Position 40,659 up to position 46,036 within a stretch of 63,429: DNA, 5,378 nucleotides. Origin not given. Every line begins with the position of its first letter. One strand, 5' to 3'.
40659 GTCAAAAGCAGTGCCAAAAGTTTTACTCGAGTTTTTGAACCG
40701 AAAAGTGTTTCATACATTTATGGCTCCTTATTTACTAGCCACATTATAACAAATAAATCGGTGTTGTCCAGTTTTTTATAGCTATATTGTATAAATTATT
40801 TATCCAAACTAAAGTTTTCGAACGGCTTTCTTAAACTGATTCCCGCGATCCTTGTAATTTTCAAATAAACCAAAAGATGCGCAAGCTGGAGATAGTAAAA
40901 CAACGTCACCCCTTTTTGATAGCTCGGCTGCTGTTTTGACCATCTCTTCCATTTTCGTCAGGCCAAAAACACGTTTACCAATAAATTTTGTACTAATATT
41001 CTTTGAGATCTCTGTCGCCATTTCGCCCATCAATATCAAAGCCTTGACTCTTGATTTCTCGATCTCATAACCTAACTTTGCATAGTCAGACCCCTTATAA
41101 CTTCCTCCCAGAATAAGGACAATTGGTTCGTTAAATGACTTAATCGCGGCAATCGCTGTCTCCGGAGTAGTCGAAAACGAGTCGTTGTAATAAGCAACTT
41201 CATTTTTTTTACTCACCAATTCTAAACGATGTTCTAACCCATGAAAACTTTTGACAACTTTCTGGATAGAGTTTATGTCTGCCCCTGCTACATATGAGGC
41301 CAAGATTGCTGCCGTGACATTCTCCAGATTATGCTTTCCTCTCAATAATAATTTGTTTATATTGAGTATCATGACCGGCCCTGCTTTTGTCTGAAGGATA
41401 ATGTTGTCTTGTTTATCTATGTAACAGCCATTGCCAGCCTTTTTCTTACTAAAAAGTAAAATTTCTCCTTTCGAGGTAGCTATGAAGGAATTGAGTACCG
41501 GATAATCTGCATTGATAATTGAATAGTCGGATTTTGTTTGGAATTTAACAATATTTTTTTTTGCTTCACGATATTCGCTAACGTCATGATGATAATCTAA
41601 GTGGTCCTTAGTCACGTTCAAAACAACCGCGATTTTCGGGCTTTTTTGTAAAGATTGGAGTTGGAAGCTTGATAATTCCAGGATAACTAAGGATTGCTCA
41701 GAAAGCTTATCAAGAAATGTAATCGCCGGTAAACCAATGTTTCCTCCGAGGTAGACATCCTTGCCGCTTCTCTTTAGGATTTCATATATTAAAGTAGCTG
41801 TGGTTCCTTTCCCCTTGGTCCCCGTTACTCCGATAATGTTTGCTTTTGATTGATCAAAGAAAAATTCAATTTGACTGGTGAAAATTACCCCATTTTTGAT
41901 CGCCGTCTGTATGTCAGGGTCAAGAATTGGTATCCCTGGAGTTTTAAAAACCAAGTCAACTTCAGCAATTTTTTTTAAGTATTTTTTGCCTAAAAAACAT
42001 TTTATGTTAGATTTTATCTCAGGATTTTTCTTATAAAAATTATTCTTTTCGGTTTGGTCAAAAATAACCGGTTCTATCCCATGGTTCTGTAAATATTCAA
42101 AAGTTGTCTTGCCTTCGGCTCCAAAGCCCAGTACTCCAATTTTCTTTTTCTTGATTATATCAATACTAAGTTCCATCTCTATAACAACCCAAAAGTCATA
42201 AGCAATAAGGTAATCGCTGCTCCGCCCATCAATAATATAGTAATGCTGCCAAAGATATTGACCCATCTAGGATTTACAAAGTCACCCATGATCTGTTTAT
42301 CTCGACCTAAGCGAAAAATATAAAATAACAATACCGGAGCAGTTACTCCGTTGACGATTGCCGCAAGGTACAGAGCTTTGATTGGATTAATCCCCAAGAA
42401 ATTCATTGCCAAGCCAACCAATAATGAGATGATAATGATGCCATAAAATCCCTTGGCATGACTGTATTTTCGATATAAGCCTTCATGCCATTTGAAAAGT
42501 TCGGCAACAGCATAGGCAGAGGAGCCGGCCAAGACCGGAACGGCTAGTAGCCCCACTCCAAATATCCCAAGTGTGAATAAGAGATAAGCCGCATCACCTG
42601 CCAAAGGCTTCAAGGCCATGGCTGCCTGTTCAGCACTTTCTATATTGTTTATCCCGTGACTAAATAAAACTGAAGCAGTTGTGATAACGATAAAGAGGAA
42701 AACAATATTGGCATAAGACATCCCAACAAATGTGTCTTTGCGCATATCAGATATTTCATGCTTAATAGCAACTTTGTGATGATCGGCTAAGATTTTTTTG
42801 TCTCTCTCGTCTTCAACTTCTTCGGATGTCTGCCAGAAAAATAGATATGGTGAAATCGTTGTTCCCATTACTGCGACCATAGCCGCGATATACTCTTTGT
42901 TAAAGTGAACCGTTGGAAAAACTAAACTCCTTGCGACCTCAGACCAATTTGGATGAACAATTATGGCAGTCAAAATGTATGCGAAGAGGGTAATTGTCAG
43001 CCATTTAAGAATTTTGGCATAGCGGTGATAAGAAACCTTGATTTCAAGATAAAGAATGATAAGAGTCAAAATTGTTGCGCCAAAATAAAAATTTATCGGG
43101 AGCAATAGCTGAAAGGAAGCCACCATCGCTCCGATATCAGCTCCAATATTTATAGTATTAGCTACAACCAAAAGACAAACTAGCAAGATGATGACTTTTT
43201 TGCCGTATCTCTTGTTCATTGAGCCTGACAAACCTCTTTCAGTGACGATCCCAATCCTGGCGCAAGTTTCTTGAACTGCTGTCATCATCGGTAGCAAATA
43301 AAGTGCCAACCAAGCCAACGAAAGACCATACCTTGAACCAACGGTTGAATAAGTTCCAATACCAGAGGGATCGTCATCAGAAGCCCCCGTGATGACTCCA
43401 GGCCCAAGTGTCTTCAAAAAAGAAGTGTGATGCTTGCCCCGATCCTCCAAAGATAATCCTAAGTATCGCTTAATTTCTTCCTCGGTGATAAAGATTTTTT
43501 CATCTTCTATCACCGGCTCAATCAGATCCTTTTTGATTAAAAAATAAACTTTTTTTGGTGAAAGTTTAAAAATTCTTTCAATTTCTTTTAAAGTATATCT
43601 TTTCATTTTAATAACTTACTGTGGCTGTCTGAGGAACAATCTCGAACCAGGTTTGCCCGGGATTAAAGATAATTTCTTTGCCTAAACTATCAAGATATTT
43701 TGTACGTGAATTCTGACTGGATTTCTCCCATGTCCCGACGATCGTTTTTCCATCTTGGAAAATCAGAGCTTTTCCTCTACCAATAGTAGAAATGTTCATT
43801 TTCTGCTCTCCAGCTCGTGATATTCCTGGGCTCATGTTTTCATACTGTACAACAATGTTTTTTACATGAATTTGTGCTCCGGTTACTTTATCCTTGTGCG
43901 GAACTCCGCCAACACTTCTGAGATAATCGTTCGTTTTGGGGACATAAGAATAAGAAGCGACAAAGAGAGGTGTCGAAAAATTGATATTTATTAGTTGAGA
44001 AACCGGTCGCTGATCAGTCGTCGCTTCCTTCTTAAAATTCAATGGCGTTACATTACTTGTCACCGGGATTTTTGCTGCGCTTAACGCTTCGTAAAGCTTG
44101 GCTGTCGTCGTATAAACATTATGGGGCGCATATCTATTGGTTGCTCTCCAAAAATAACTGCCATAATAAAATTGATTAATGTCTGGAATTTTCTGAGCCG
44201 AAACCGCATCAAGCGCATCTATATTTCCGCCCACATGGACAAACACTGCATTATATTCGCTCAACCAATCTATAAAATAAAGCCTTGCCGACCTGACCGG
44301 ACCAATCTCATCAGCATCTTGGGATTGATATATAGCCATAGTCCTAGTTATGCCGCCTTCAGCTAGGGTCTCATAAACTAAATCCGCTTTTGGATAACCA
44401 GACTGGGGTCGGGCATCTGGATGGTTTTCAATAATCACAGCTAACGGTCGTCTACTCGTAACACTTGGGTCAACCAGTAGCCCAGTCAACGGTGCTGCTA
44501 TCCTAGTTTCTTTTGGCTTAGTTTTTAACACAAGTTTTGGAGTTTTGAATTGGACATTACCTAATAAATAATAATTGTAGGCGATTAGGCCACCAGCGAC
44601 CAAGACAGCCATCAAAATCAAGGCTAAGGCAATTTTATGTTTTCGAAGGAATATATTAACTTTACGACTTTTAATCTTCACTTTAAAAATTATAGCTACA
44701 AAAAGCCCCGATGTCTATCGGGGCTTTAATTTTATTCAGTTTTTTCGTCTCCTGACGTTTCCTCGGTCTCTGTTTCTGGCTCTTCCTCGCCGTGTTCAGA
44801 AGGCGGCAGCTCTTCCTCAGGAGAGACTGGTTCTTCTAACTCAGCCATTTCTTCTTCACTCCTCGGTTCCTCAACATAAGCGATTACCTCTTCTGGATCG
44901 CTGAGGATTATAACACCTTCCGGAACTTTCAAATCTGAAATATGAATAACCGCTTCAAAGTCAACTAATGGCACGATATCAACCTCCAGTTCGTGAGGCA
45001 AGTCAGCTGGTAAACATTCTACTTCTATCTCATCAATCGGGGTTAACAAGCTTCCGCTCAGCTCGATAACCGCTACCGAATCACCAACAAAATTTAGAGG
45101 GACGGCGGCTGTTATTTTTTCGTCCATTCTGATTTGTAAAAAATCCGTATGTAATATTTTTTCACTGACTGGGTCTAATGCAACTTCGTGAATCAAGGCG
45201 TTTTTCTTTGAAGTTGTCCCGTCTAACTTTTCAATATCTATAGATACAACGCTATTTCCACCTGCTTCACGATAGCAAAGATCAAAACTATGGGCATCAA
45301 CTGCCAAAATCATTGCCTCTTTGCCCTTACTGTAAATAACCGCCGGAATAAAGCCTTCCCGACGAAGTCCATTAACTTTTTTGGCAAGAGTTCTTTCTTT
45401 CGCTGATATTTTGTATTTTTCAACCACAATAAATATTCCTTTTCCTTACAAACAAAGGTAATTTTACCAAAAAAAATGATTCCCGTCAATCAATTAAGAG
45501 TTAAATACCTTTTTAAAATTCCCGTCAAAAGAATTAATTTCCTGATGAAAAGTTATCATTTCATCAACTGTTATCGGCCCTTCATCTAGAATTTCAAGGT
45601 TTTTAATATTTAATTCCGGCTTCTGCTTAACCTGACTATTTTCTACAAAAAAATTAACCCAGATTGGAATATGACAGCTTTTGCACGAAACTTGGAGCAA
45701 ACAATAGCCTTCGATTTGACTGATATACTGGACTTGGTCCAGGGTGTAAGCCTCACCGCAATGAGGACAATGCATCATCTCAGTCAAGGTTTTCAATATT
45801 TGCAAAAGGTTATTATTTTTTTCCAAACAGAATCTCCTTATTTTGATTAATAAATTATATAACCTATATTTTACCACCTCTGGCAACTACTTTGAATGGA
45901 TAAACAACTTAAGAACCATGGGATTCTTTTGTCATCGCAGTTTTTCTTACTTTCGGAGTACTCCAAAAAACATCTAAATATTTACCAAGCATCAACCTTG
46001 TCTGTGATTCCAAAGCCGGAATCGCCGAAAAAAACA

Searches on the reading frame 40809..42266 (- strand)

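Call 22: search_protein_families(library=pfam, proteins=[window:40809-42266:-], max_evalue=0.0001)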
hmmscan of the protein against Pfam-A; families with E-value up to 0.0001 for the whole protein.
window:40809-42266:- (485 aa): 3 families
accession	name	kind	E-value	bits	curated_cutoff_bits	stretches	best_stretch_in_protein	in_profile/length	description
PF08245.18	Mur_ligase_M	-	4.4e-31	108.8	24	1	147-323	1-199/200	Mur ligase middle domain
PF02875.26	Mur_ligase_C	-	5.8e-15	56.7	28.4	1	346-462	1-127/127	Mur ligase, glutamate ligase domain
PF21799.2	MurD-like_N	-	1.4e-11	45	27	1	41-127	1-84/88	Mur ligase MurD-like, N-terminal domain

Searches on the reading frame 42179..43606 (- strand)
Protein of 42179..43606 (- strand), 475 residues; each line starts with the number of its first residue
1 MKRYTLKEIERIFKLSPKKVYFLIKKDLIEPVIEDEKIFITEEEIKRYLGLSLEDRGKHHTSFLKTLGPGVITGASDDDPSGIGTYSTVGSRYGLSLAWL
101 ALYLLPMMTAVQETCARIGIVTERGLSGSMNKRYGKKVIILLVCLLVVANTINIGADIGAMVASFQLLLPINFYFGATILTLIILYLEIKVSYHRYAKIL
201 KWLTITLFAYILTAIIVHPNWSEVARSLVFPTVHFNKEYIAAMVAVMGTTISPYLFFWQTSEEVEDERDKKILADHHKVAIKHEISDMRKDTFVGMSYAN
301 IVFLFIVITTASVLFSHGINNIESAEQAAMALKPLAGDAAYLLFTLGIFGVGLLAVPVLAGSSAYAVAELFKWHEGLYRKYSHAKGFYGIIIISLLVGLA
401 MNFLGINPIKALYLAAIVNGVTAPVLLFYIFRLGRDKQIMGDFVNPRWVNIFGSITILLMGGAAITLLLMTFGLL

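Call 22: search_protein_families(library=pfam, proteins=[window:42179-43606:-], max_evalue=0.0001)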
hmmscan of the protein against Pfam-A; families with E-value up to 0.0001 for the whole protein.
window:42179-43606:- (475 aa): 2 families
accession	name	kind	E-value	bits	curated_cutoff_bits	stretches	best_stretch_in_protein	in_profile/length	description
PF01566.24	Nramp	-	1.4e-83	281.4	29.8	1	84-446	2-356/357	Natural resistance-associated macrophage protein-like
PF12728.13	HTH_17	-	5.4e-05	23.8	27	1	4-49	2-47/51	Helix-turn-helix domain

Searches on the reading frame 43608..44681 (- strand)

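Call 22: search_protein_families(library=pfam, proteins=[window:43608-44681:-], max_evalue=0.0001)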
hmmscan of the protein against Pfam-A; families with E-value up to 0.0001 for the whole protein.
window:43608-44681:- (357 aa): 2 families
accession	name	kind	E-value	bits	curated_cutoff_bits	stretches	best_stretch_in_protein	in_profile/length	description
PF11258.13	DUF3048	-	1.5e-50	171.6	25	1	65-203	1-145/148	Protein of unknown function (DUF3048) N-terminal domain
PF17479.7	DUF3048_C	-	5.5e-28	98.1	25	1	240-345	10-113/114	Protein of unknown function (DUF3048) C-terminal domain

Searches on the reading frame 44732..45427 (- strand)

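Call 22: search_protein_families(library=pfam, proteins=[window:44732-45427:-], max_evalue=0.0001)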
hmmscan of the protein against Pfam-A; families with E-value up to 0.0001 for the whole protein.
window:44732-45427:- (231 aa): 2 families
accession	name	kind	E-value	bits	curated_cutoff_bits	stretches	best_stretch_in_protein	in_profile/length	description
PF14693.11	Ribosomal_TL5_C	-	1.2e-19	70.8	27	1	104-189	1-84/84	Ribosomal protein TL5, C-terminal domain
PF01386.24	Ribosomal_L25p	-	4.3e-18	66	23.6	1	7-96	1-82/82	Ribosomal L25p family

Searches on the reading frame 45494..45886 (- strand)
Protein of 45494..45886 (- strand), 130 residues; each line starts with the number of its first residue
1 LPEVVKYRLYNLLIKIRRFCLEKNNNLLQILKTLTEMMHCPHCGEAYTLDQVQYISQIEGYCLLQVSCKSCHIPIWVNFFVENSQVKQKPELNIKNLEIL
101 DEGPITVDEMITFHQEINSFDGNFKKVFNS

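Call 23: search_protein_families(library=pfam, proteins=[window:45494-45886:-], max_evalue=0.01)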
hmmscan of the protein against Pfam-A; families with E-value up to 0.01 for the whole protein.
window:45494-45886:- (130 aa): 2 families
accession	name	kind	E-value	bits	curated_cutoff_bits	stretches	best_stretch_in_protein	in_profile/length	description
PF14354.12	Lar_restr_allev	-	0.00012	22.6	28.6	1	37-78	3-38/58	Restriction alleviation protein Lar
PF06677.18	Auto_anti-p27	-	0.0087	16.6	24.1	0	59-75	9-25/40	Sjogren's syndrome/scleroderma autoantigen 1 (Autoantigen p27)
